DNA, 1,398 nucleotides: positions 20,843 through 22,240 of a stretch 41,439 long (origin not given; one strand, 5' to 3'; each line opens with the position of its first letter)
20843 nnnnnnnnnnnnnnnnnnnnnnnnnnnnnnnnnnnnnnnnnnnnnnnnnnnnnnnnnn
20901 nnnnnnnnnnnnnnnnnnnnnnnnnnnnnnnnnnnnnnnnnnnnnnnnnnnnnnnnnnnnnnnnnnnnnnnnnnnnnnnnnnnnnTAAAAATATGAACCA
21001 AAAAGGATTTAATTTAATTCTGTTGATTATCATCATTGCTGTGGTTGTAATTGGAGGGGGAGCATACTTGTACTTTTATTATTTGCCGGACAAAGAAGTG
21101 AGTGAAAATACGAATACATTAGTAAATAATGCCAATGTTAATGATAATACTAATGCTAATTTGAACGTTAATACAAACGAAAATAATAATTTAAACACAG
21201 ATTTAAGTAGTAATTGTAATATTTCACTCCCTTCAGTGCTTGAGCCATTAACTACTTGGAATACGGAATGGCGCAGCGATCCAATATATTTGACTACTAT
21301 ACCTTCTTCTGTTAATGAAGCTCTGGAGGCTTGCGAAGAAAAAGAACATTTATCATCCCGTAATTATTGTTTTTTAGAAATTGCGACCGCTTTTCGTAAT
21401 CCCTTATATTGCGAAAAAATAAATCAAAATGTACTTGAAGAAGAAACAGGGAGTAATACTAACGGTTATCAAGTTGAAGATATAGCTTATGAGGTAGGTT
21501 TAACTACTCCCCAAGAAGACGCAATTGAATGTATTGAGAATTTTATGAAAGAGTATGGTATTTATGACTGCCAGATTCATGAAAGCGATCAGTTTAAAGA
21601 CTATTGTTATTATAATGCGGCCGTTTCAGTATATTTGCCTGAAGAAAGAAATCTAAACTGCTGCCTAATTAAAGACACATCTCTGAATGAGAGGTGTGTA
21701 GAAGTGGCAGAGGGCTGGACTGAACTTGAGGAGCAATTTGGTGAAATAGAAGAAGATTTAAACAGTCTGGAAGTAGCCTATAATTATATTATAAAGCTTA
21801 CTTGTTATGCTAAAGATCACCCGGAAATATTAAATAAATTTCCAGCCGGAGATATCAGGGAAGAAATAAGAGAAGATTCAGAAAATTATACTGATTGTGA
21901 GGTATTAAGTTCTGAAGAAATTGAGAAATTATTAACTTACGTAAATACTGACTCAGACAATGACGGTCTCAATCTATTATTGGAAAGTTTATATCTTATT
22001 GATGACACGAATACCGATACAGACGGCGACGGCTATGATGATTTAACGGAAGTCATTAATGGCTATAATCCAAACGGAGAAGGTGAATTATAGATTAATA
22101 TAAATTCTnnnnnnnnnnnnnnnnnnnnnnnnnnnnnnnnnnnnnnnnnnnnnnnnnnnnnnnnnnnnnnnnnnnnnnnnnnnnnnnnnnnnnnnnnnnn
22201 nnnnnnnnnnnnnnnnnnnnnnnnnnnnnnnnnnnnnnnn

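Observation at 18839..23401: Array of five membrane-anchored surface proteins between asnS and aspS, with a shared leader-TM-Asn/Thr stalk module and unrelated head domains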

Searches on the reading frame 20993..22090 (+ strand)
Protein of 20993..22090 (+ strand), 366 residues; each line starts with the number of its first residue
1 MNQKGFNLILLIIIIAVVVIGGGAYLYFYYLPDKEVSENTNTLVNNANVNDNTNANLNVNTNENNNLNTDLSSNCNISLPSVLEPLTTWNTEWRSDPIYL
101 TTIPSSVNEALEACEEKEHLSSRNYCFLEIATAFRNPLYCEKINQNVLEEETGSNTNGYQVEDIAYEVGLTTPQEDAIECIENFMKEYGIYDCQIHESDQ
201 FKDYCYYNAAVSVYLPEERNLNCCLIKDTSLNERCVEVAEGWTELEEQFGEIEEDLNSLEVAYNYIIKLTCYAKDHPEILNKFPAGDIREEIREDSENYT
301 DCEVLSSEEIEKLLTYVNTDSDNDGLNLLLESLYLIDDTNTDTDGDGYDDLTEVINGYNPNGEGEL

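Call 5: search_protein_families(library=pfam, proteins=[window:20993-22090:+], max_evalue=0.1)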
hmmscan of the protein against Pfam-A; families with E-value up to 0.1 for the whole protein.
window:20993-22090:+ (366 aa): 1 family
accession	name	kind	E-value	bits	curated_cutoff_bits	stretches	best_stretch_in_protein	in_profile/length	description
PF14283.11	CD1107-like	-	0.008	16.5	26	1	3-34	125-156/158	Mobile element protein CD1107-like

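Call 6: search_protein_families(library=ncbifam, proteins=[window:20993-22090:+], max_evalue=0.1)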
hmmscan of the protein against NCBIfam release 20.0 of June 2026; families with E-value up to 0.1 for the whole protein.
window:20993-22090:+ (366 aa): 2 families
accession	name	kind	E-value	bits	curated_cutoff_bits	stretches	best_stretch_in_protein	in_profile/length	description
NF033598.2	elast_bind_EbpS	equivalog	0.0037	16.2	300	1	2-65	300-363/498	elastin-binding protein EbpS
NF006897.1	PRK09379.1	equivalog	0.028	13.7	441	1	8-61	5-56/298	polyisoprenyl-teichoic acid--peptidoglycan teichoic acid transferase TagU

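Call 11: find_homologous_proteins(query=window:20993-22090:+, max_evalue=0.01)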
Query window:20993-22090:+ (366 aa): 57 proteins with E <= 0.01 among 1640 candidates.
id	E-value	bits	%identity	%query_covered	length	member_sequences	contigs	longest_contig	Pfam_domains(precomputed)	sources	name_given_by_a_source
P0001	7.7e-241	816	100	100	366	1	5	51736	-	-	-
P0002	2.9e-104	367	57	83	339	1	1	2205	-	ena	-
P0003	4.4e-14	70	51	12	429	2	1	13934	PF04203.19,PF18884.6,PF03495.20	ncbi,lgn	-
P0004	9.3e-12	63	41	28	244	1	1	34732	-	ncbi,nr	ncbi:MAG: hypothetical protein HY420_00245 [Candidatus Kerfeldbacteria bacterium]|nr:hypothetical pr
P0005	1.3e-11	62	50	9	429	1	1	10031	PF04203.19,PF18884.6,PF03495.20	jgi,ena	-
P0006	1.9e-11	62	57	13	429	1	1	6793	PF04203.19,PF18884.6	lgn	-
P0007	7.7e-11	60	54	13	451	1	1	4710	PF18884.6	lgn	-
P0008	5.5e-9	54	57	14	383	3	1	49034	PF18884.6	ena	-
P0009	6.3e-9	53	45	13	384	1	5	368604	PF18884.6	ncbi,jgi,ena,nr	ncbi:hypothetical protein HN358_04045 [Candidatus Uhrbacteria bacterium]|jgi:hypothetical protein|nr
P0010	1.4e-8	52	54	12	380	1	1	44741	PF18884.6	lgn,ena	-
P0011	1.9e-8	52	56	11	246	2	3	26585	PF18884.6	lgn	-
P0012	2.1e-8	52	58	13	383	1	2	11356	PF18884.6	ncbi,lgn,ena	-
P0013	4.4e-8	51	49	18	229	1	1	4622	PF18884.6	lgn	-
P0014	8.3e-8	50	53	16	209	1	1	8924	PF18884.6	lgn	-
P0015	1.0e-7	50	57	13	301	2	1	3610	PF04203.19,PF18884.6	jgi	-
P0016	1.4e-7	49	41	20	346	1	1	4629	PF04203.19,PF18884.6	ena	-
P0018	7.0e-7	47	44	19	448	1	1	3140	PF18884.6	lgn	-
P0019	8.9e-7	46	57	11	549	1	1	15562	PF18884.6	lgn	-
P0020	1.2e-6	46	60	13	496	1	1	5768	PF18884.6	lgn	-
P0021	3.6e-6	44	47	13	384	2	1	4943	PF18884.6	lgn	-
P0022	6.2e-6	44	57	13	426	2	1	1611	PF18884.6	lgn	-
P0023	6.2e-6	44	73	3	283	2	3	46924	PF03734.20,PF18884.6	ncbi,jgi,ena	-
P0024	1.1e-5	43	47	18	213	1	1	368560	PF18884.6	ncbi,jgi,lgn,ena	ncbi:MAG: hypothetical protein WC497_06080 [Patescibacteria group bacterium]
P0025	1.6e-5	42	46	18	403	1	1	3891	PF18884.6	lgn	-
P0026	1.6e-5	42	48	18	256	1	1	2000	PF18884.6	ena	-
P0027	2.2e-5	42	55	13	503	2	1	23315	PF18884.6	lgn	-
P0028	2.7e-5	42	64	13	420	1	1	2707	PF18884.6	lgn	-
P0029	3.1e-5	41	52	12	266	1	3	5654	PF03734.20,PF18884.6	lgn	-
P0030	6.6e-5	40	67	9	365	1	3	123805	PF18884.6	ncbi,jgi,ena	-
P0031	7.0e-5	40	54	15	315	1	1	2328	PF18884.6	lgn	-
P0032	7.6e-5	40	48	17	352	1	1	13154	PF00036.39,PF18884.6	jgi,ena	-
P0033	8.6e-5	40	74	7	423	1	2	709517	PF18884.6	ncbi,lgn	-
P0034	8.8e-5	40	54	18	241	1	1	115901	PF18884.6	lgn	-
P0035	1.0e-4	40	48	16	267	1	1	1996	PF18884.6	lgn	-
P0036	1.0e-4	40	57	14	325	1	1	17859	PF18884.6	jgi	jgi:hypothetical protein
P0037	2.1e-4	39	55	13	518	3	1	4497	PF18884.6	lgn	-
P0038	2.2e-4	39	65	12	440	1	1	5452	PF18884.6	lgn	-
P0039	2.3e-4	38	60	14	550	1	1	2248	PF00581.26,PF18884.6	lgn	-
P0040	3.2e-4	38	51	18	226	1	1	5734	PF18884.6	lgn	-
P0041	3.3e-4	38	43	18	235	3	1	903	PF18884.6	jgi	jgi:flagellar basal body-associated protein FliL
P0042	9.0e-4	37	68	13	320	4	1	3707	PF18884.6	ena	-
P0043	1.4e-3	36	45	22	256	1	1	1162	PF18884.6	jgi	jgi:hypothetical protein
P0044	1.6e-3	36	50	16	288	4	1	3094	PF18884.6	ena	-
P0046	1.9e-3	35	37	23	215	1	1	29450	PF18884.6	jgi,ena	-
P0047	2.1e-3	35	57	13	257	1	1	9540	PF18884.6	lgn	-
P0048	2.4e-3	35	52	18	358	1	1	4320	PF18884.6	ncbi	-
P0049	3.5e-3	35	51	13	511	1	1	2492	PF18884.6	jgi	jgi:hypothetical protein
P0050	3.9e-3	34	60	13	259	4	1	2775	PF18884.6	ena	-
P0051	3.9e-3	34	53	13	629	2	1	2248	PF18884.6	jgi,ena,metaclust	metaclust:\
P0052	4.2e-3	34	55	9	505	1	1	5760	PF18884.6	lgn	-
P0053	4.9e-3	34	46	20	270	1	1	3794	PF18884.6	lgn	-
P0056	6.1e-3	34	55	13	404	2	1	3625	PF18884.6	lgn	-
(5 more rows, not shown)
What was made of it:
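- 20993..22093 (+): p4: MNQKG leader, helix aa 3-30, N-x-N spacer aa 32-74, a Cys-rich mainly helical head aa 75-316, and two TSP3-type DxDxDG calcium-binding repeats aa 317-366 (21941-22090). Call 11: one full-length homologue, P0002 (57% identity), also starts MNQKG.
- On TSP3_bac repeat proteins (PF18884): However, about 50 hits aligned to its C-terminus are annotated PF18884 (call 11).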

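Call 26: search_protein_families(library=pfam, proteins=[window:21200-22090:+], max_evalue=5)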
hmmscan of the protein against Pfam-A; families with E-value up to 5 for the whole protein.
seq(297 aa): 1 family
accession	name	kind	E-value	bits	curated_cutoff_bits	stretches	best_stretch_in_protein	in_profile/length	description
PF18884.5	TSP3_bac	-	0.26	11.6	25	1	273-292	1-20/22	Bacterial TSP3 repeat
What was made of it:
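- Checked: Homologues are annotated PF18884 (call 11); p4 itself scores 11.6 bits, below the cut-off of 25 (call 26).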

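Call 48: predict_structure(alignment_id=A4)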
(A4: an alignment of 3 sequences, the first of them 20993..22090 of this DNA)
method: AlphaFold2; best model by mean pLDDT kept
length: 366 residues; sequences in the alignment: 3
mean_pLDDT: 49.6   pTM: 0.34
mean pLDDT of the five models: 49.6, 46.5, 43.9, 43.8, 41.3
residues with pLDDT >= 90: 3; 70-90: 95; 50-70: 56; < 50: 212
segments of 3 or more residues with pLDDT < 50: 1-3, 21-112, 116-196, 203-205, 207-222, 244-246, 248-253
pLDDT, mean of each block of 10 residues (from residue 1): 54 65 38 27 22 23 23 21 24 27 40 45 43 33 24 24 25 33 35 44 49 38 55 55 48 55 80 89 81 83 85 85 79 69 82 79 62
secondary structure, 60 per line:
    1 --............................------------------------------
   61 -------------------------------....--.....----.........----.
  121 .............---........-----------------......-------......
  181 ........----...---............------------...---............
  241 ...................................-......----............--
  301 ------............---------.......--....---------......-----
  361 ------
elements in order: H3-30 H92-95 H98-102 H107-115 H120-133 H137-144 H162-167 H175-188 H199-210 H229-275 H277-282 H287-298 H307-318 H328-334 H337-340 H350-355
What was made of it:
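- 20993..22093 (+): Call 48: the model is poor (pLDDT 49.6) and all-alpha.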

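Call 69: search_solved_structures(query=A4, max_evalue=1)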
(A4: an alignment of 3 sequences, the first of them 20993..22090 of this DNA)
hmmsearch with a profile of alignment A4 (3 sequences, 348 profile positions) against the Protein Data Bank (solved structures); distinct sequences matched with E-value up to 1: 1.
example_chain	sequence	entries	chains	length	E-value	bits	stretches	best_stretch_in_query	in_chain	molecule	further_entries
4fz4_A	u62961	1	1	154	0.12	14.7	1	218-301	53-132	Uncharacterized protein conserved in bacteria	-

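Call 72: fold_search(model_id=the predicted structure, library=pdb)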
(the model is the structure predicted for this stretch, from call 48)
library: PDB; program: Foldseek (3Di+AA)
matches with E <= 10: 17; with E <= 0.001: 0
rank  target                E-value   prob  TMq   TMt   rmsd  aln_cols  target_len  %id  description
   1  8u30_A                2.3e+00  0.04  0.10  0.09  20.1       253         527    9  TRPV1 in nanodisc bound with diC8-PIP2 in the closed state (released 2024-05-08)
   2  7l2s_A                3.4e+00  0.03  0.10  0.08  20.4       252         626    9  cryo-EM structure of DkTx-bound minimal TRPV1 at the pre-bound state (released 2021-09-22)
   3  7mza_B                3.7e+00  0.03  0.10  0.09  20.0       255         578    9  Cryo-EM structure of minimal TRPV1 with 2 bound RTX in adjacent pockets (released 2021-09-22)
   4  7mz7_A                4.1e+00  0.03  0.11  0.09  20.0       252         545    9  Cryo-EM structure of minimal TRPV1 with 4 partially bound RTX (released 2021-09-22)
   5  4u04_A                4.5e+00  0.04  0.10  0.12  17.1       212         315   11  Structure of a eukaryotic fic domain containing protein (released 2014-12-10)
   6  7mz9_A                6.4e+00  0.02  0.11  0.09  20.0       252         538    9  Cryo-EM structure of minimal TRPV1 with 1 partially bound RTX (released 2021-09-22)
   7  8t0y_D                6.7e+00  0.02  0.11  0.13  20.1       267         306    8  TRPV1 in nanodisc bound with one LPA in one monomer (released 2024-05-08)
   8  7mz9_B                6.7e+00  0.02  0.11  0.09  20.1       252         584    8  Cryo-EM structure of minimal TRPV1 with 1 partially bound RTX (released 2021-09-22)
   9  8ovf_A                7.7e+00  0.04  0.14  0.08  24.2       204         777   14  Human Mitochondrial Lon Y186F Mutant ADP Bound (released 2024-05-08)
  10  8k49_B                7.7e+00  0.02  0.07  0.04  42.1       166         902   14  Structure of partial Banna virus (released 2024-03-27)
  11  4u04_B                8.1e+00  0.02  0.10  0.11  16.4       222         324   14  Structure of a eukaryotic fic domain containing protein (released 2014-12-10)
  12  7l2k_A                8.1e+00  0.02  0.13  0.10  19.9       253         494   10  Cryo-EM structure of full-length TRPV1 at pH6b state (released 2021-09-22)
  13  7mza_A                8.1e+00  0.02  0.11  0.09  19.8       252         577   10  Cryo-EM structure of minimal TRPV1 with 2 bound RTX in adjacent pockets (released 2021-09-22)
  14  7mzb_B                8.5e+00  0.02  0.11  0.09  19.8       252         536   10  Cryo-EM structure of minimal TRPV1 with 3 bound RTX and 1 perturbed PI (released 2021-09-22)
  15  7woo_C                8.9e+00  0.02  0.10  0.04  23.2       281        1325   12  Cryo-EM structure of the inner ring protomer of the Saccharomyces cerevisiae nuclear pore complex (released 2022-04-13)
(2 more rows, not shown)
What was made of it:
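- The p4 head is unidentified (calls 48, 69, 72).
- Tried and rejected: Structure of p4 (calls 48, 69, 72).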
